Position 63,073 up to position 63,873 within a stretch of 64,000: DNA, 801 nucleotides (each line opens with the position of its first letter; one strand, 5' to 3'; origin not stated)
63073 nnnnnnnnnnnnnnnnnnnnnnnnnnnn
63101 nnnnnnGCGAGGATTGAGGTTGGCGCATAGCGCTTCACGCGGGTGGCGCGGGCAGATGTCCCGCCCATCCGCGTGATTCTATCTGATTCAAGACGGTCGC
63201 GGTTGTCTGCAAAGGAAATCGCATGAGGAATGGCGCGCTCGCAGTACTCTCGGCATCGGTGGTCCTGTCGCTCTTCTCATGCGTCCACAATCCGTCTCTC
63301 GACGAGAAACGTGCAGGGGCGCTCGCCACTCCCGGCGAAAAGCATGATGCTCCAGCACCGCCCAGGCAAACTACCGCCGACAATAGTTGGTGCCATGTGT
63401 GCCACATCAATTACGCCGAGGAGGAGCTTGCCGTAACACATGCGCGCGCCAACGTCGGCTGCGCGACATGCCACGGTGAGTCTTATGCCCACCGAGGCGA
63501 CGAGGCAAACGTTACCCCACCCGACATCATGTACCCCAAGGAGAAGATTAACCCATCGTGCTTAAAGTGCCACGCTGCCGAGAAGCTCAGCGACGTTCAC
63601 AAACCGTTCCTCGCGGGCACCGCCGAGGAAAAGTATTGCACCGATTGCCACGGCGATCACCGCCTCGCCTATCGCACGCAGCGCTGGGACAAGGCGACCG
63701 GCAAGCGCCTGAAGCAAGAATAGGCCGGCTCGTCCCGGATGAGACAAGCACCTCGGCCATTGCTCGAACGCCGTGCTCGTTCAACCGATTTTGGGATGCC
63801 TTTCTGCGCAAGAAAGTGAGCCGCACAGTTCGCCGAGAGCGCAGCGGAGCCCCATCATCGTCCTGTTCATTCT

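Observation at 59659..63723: Tandemly duplicated periplasmic module: TAT-exported aldo/keto reductase followed by a tetraheme cytochrome c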

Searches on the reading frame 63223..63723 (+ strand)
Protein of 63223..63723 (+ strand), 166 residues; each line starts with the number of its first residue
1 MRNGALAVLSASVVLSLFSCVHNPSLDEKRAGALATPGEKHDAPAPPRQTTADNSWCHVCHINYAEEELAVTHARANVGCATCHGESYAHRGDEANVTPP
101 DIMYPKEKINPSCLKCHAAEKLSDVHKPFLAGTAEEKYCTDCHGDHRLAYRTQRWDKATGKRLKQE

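Call 3: search_protein_families(library=pfam, proteins=[window:63223-63723:+], max_evalue=0.01)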
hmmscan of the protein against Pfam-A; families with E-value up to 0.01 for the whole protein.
window:63223-63723:+ (166 aa): 7 families
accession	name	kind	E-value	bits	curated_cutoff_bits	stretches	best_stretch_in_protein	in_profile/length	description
PF14522.11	Cytochrome_C7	-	6.7e-08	32.7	24.8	3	72-143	7-66/67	Cytochrome c7 and related cytochrome c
PF09699.15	Paired_CXXCH_1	-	1.6e-07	31.3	20.6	1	73-121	1-40/41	Doubled CXXCH motif (Paired_CXXCH_1)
PF22678.1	Cytochrom_c_NrfB-like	-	1.8e-05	25.5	27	1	80-147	1-69/89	Cytochrome c-type protein NrfB-like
PF13435.11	Cytochrome_C554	-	2.8e-05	25.4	20.8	1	47-85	41-84/84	Cytochrome c554 and c-prime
PF14537.11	Cytochrom_c3_2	-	7.6e-05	23.6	25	1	55-143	7-78/79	Cytochrome c3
PF02085.21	Cytochrom_CIII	-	0.0031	18.3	22.9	0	55-143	31-101/101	Class III cytochrome C family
PF00684.25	DnaJ_CXXCXGXG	-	0.0097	16.6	32.7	0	80-146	1-51/65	DnaJ central domain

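Call 4: search_protein_families(library=ncbifam, proteins=[window:63223-63723:+], max_evalue=0.01)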
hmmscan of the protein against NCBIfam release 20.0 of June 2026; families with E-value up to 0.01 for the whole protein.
window:63223-63723:+ (166 aa): 5 families
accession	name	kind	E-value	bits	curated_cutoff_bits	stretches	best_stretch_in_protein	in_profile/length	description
TIGR03508.1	decahem_SO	subfamily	4.6e-07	29.6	192.2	1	49-147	65-154/258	DmsE family decaheme c-type cytochrome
NF041028.1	decahem_GSU2203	exception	9.9e-07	28.3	325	1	50-147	32-136/317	GSU2203 family decaheme c-type cytochrome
NF008659.0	PRK11659.1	equivalog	1.6e-05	24.7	184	1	31-146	31-145/188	cytochrome c nitrite reductase pentaheme subunit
NF041198.1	UshA_like_PCGU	equivalog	8.4e-05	21.3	275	1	56-121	447-512/519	UshA-like (seleno)protein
NF008339.0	PRK11125.1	equivalog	0.0032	16.2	595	1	71-121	280-329/487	ammonia-forming cytochrome c nitrite reductase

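Call 70: search_protein_representatives(alignment_id=A3)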
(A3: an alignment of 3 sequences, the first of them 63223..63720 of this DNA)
Query: 3 sequences, 167 profile positions. Proteins with E-value up to 0.001 (for the whole library): 736; up to 1e-10: 484; up to 1e-30: 79. The best 150 are listed.
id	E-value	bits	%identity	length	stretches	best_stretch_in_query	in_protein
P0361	8.2e-47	175.3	-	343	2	41-163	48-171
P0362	4.4e-45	169.7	-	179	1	40-149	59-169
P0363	9.0e-45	168.7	-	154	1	13-149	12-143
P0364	1.2e-43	165.0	-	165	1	11-153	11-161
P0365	1.2e-42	161.8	-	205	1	40-159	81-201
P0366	1.6e-41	158.1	-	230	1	11-159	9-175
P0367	2.6e-41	157.5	-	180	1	40-154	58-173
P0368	4.0e-41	156.8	-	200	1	40-153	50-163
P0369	1.4e-40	155.1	-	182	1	42-152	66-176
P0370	1.5e-40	155.0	-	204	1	41-150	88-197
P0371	2.1e-40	154.5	-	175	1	11-151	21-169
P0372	4.1e-40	153.5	-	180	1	28-156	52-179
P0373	1.0e-39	152.3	-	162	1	39-148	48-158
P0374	1.1e-39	152.2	-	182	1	39-153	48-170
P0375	2.0e-39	151.3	-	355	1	11-149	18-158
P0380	1.9e-38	148.1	-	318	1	39-154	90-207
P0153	2.0e-38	148.1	-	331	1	41-155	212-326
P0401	1.5e-34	135.5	-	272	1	42-151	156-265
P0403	1.7e-34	135.2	-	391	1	9-149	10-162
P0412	1.8e-33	131.9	-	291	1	40-149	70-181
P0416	9.7e-33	129.6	-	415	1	34-162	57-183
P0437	7.5e-31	123.4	-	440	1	29-162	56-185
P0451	2.2e-29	118.6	-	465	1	33-162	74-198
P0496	1.0e-27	113.2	-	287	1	32-162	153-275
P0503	2.0e-27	112.3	-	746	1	40-160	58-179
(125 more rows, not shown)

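Call 71: search_protein_families(library=pfam, proteins=[P0503, P0451, P0437, P0416, P0403, P0380, P0401, P0496, P0412], max_evalue=0.001)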
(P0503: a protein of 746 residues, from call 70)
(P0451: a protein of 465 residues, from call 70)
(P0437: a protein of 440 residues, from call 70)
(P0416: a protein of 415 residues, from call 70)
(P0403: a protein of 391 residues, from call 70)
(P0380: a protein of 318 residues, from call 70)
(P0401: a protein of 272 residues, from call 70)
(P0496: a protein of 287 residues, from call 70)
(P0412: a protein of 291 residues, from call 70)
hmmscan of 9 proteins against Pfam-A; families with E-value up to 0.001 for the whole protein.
P0503 (746 aa): 1 family
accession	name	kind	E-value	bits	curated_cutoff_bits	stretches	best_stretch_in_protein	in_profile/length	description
PF13320.12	GH123_cat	-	2.3e-47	162.4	23.1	1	381-694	15-324/324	Glycoside hydrolase 123, catalytic domain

P0451 (465 aa): 2 families
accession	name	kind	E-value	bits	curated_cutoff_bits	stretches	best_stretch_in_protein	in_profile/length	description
PF01261.30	AP_endonuc_2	-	6.1e-10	39.6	31.1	1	313-438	98-230/249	Xylose isomerase-like TIM barrel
PF14537.11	Cytochrom_c3_2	-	0.00023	22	25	0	85-180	6-78/79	Cytochrome c3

P0437 (440 aa): 4 families
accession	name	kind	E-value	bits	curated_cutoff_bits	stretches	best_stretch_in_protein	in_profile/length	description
PF14537.11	Cytochrom_c3_2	-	4.5e-09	37.1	25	2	89-172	1-69/79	Cytochrome c3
PF13435.11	Cytochrome_C554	-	1e-05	26.8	20.8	0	58-102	35-84/84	Cytochrome c554 and c-prime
PF01261.30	AP_endonuc_2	-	1.7e-05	25.1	31.1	1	291-424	82-226/249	Xylose isomerase-like TIM barrel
PF14522.11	Cytochrome_C7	-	0.00084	19.6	24.8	0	69-134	11-66/67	Cytochrome c7 and related cytochrome c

P0416 (415 aa): 4 families
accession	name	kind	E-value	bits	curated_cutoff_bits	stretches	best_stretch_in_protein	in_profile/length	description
PF06283.17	ThuA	-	3e-31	109.8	33.4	1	199-408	2-209/209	Trehalose utilisation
PF14537.11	Cytochrom_c3_2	-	1.4e-08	35.5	25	2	88-170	1-69/79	Cytochrome c3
PF09699.15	Paired_CXXCH_1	-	1.9e-06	27.9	20.6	0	129-169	9-40/41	Doubled CXXCH motif (Paired_CXXCH_1)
PF14522.11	Cytochrome_C7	-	0.00083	19.6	24.8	0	89-165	8-66/67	Cytochrome c7 and related cytochrome c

P0403 (391 aa): 2 families
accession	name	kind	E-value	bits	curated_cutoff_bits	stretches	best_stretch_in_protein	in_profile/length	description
PF06439.18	3keto-disac_hyd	-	6.4e-06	26.8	26.8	1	175-233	1-62/187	3-keto-disaccharide hydrolase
PF13435.11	Cytochrome_C554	-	0.00062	21.1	20.8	0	31-75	35-84/84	Cytochrome c554 and c-prime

P0380 (318 aa): 3 families
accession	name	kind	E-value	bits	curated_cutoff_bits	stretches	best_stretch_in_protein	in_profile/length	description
PF14537.11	Cytochrom_c3_2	-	7.1e-07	30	25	1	114-201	2-68/79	Cytochrome c3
PF09699.15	Paired_CXXCH_1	-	7.5e-07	29.2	20.6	0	120-160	8-38/41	Doubled CXXCH motif (Paired_CXXCH_1)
PF14522.11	Cytochrome_C7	-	0.00011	22.4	24.8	0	113-197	7-66/67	Cytochrome c7 and related cytochrome c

P0401 (272 aa): 5 families
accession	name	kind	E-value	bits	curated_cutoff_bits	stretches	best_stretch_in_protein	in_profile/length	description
PF14537.11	Cytochrom_c3_2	-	1.3e-08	35.6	25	1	177-262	2-68/79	Cytochrome c3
PF22113.1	Mtrc-MtrF_II-IV_dom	-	9.8e-06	25.6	30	0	182-262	82-167/176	Outer membrane cytochrome MtrC/MtrF-like, domains II/IV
PF14522.11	Cytochrome_C7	-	2.1e-05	24.7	24.8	0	157-221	12-66/67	Cytochrome c7 and related cytochrome c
PF02085.21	Cytochrom_CIII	-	0.00086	20.1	22.9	0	132-258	6-101/101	Class III cytochrome C family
PF09699.15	Paired_CXXCH_1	-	0.00091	19.3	20.6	0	248-263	4-18/41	Doubled CXXCH motif (Paired_CXXCH_1)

P0496 (287 aa): 5 families
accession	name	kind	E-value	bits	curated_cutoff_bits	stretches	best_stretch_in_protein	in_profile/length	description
PF09699.15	Paired_CXXCH_1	-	1.8e-06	28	20.6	0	187-232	4-40/41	Doubled CXXCH motif (Paired_CXXCH_1)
PF02335.20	Cytochrom_C552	-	1.3e-05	24.8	24.1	1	170-233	227-287/438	Cytochrome c552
PF14522.11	Cytochrome_C7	-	1.5e-05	25.1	24.8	1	183-257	7-66/67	Cytochrome c7 and related cytochrome c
PF14537.11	Cytochrom_c3_2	-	1.9e-05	25.5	25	1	184-263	2-70/79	Cytochrome c3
PF13435.11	Cytochrome_C554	-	0.00026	22.3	20.8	1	157-196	39-84/84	Cytochrome c554 and c-prime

P0412 (291 aa): 4 families
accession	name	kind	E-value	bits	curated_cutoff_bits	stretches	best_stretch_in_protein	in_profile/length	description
PF06439.18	3keto-disac_hyd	-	1.5e-11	45.1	26.8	1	198-282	3-95/187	3-keto-disaccharide hydrolase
PF14522.11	Cytochrome_C7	-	1.5e-06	28.4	24.8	1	91-176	6-66/67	Cytochrome c7 and related cytochrome c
PF09699.15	Paired_CXXCH_1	-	7.4e-06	26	20.6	0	95-139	5-38/41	Doubled CXXCH motif (Paired_CXXCH_1)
PF14537.11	Cytochrom_c3_2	-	1.3e-05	26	25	1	93-180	2-68/79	Cytochrome c3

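Call 73: find_encoding_contigs(protein=P0451, flank=5000, max_places=3)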
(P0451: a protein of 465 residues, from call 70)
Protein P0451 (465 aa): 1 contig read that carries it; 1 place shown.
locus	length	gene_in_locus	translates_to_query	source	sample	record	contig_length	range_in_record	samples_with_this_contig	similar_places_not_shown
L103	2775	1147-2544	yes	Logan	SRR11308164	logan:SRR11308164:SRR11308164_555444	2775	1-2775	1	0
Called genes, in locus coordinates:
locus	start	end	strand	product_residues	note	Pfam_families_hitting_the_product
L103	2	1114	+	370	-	?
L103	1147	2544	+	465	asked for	PF01261:AP_endonuc_2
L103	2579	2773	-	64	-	?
